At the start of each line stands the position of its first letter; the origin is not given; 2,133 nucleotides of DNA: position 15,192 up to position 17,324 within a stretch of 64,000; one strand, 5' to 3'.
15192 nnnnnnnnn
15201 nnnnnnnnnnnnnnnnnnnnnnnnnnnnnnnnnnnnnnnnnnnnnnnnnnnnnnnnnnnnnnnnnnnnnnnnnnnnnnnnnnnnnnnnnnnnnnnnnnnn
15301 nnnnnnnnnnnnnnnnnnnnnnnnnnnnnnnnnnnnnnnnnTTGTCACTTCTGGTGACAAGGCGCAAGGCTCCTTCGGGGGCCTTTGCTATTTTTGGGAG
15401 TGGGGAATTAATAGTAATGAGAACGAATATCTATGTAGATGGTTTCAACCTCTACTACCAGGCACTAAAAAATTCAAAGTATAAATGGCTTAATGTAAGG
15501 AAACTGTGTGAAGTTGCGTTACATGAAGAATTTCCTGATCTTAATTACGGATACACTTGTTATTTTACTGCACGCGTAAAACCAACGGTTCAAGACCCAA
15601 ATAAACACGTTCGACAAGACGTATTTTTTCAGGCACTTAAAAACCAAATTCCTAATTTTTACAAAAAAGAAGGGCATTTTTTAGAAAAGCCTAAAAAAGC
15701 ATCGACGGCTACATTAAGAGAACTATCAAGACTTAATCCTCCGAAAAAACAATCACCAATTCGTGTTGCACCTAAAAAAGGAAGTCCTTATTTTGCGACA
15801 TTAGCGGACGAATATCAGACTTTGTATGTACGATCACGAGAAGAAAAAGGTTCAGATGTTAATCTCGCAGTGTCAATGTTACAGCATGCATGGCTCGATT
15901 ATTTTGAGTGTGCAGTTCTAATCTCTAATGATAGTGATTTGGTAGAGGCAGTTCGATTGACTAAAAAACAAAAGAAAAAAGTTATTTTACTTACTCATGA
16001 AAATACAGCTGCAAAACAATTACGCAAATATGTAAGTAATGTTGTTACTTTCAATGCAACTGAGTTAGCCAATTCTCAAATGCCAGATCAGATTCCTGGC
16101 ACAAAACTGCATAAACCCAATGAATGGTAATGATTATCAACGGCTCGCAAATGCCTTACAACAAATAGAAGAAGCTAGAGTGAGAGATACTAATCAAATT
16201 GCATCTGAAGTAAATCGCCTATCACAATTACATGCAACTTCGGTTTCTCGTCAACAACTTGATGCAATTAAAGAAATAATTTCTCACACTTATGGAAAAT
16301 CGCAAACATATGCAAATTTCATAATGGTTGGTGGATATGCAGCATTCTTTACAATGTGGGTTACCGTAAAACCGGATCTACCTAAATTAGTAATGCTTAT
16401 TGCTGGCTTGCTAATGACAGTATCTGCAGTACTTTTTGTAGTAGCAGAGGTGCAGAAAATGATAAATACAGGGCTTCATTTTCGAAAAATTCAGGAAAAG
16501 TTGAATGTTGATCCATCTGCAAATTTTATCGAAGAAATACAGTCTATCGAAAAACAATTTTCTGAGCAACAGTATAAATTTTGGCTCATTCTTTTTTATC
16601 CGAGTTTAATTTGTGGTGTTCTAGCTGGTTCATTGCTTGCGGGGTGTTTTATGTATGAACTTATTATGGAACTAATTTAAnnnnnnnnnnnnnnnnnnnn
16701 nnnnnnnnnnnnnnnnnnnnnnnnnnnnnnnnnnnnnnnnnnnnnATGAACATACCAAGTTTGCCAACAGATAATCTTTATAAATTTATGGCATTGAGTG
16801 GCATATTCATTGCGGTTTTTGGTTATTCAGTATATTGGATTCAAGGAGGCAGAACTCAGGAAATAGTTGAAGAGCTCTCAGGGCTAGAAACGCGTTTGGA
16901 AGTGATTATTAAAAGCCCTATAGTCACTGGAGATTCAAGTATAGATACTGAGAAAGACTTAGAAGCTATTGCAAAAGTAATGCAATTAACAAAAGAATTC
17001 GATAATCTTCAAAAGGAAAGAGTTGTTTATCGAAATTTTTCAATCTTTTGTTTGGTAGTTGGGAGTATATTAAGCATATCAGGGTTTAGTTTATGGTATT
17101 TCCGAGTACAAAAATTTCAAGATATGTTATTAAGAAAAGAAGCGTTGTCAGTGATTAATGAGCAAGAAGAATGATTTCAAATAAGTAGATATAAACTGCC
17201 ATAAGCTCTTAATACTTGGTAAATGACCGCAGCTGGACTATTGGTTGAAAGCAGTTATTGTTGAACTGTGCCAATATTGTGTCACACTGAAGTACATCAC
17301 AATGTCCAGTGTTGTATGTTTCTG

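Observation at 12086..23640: Composite ~11.5 kb genomic island at tRNA-Phe with attR-like 29-bp tRNA duplication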

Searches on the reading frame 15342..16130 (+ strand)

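Call 9: search_protein_families(library=pfam, proteins=[window:15342-16130:+], max_evalue=0.01)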
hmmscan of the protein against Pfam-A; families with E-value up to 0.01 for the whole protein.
window:15342-16130:+ (262 aa): 1 family
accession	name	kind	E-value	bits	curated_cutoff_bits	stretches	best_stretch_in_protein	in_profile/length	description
PF01936.24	NYN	-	2.2e-11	44.9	24.2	1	166-234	72-141/145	NYN domain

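Call 41: search_protein_families(library=padloc, proteins=[window:15342-16130:+], max_evalue=0.1)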
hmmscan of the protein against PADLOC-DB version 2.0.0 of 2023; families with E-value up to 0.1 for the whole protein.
window:15342-16130:+ (262 aa): 2 families
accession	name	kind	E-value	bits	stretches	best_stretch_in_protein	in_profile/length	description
PDLC04163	HEC-09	-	2e-35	120.3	2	164-262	99-202/203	-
PDLC01154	NYN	-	0.012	13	1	170-237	230-295/310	"LabA-like protein, NYN family nuclease"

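Call 42: search_protein_families(library=ncbifam, proteins=[window:15342-16130:+], max_evalue=0.01)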
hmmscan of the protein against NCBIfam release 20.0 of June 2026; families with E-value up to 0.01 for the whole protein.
window:15342-16130:+ (262 aa): 0 families

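Call 44: search_protein_families(library=phrogs, proteins=[window:15342-16130:+], max_evalue=0.001)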
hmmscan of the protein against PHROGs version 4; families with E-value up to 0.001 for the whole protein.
window:15342-16130:+ (262 aa): 1 family
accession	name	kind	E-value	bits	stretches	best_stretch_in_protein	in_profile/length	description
phrog_7929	-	unknown function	1.6e-39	136.9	2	26-120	4-95/210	-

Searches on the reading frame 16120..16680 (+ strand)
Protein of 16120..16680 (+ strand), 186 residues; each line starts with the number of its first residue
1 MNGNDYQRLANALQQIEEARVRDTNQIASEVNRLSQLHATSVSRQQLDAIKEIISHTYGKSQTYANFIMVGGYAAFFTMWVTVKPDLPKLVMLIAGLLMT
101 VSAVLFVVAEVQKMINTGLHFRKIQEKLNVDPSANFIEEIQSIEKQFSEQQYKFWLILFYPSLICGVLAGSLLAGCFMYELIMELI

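Call 9: search_protein_families(library=pfam, proteins=[window:16120-16680:+], max_evalue=0.01)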
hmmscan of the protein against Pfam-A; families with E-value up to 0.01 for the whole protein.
window:16120-16680:+ (186 aa): 1 family
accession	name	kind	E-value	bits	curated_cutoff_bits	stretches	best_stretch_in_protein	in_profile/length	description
PF14069.11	SpoVIF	-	0.0072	16.4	27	0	7-56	13-62/72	Stage VI sporulation protein F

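Call 41: search_protein_families(library=padloc, proteins=[window:16120-16680:+], max_evalue=0.1)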
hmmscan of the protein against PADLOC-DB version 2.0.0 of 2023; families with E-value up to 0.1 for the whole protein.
window:16120-16680:+ (186 aa): 0 families

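Call 42: search_protein_families(library=ncbifam, proteins=[window:16120-16680:+], max_evalue=0.01)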
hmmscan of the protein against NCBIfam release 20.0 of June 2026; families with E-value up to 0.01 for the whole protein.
window:16120-16680:+ (186 aa): 0 families

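Call 43: search_protein_families(library=pfam, proteins=[window:16120-16680:+], max_evalue=1)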
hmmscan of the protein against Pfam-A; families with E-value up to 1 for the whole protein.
window:16120-16680:+ (186 aa): 2 families
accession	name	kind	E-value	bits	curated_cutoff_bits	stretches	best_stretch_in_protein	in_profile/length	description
PF14069.11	SpoVIF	-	0.0072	16.4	27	1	7-56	13-62/72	Stage VI sporulation protein F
PF20231.3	DUF6589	-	0.026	13.7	27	1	3-63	189-249/410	Family of unknown function (DUF6589)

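Call 44: search_protein_families(library=phrogs, proteins=[window:16120-16680:+], max_evalue=0.001)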
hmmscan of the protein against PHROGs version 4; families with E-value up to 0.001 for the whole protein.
window:16120-16680:+ (186 aa): 0 families

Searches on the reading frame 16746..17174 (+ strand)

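Call 9: search_protein_families(library=pfam, proteins=[window:16746-17174:+], max_evalue=0.01)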
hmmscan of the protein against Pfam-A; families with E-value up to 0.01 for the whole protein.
window:16746-17174:+ (142 aa): 0 families

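Call 41: search_protein_families(library=padloc, proteins=[window:16746-17174:+], max_evalue=0.1)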
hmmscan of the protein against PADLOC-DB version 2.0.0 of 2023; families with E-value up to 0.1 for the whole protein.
window:16746-17174:+ (142 aa): 0 families

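Call 42: search_protein_families(library=ncbifam, proteins=[window:16746-17174:+], max_evalue=0.01)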
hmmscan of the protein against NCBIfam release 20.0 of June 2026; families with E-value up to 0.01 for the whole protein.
window:16746-17174:+ (142 aa): 0 families

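Call 43: search_protein_families(library=pfam, proteins=[window:16746-17174:+], max_evalue=1)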
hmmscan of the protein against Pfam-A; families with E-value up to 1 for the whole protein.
window:16746-17174:+ (142 aa): 3 families
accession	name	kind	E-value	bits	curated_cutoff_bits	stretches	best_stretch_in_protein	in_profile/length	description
PF09813.14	Coa3_cc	-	0.027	14.5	27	1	9-30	13-34/48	Cytochrome c oxidase assembly factor 3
PF03390.20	2HCT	-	0.033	13.3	26.2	1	8-112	22-111/415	2-hydroxycarboxylate transporter family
PF16082.10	Phage_holin_2_4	-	0.13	12.7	30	0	13-32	34-53/77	Bacteriophage holin family, superfamily II-like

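Call 44: search_protein_families(library=phrogs, proteins=[window:16746-17174:+], max_evalue=0.001)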
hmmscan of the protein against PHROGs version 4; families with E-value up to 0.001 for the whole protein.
window:16746-17174:+ (142 aa): 1 family
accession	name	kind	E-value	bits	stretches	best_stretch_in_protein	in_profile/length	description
phrog_19745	-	unknown function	4.6e-05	24.8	1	5-128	6-116/145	-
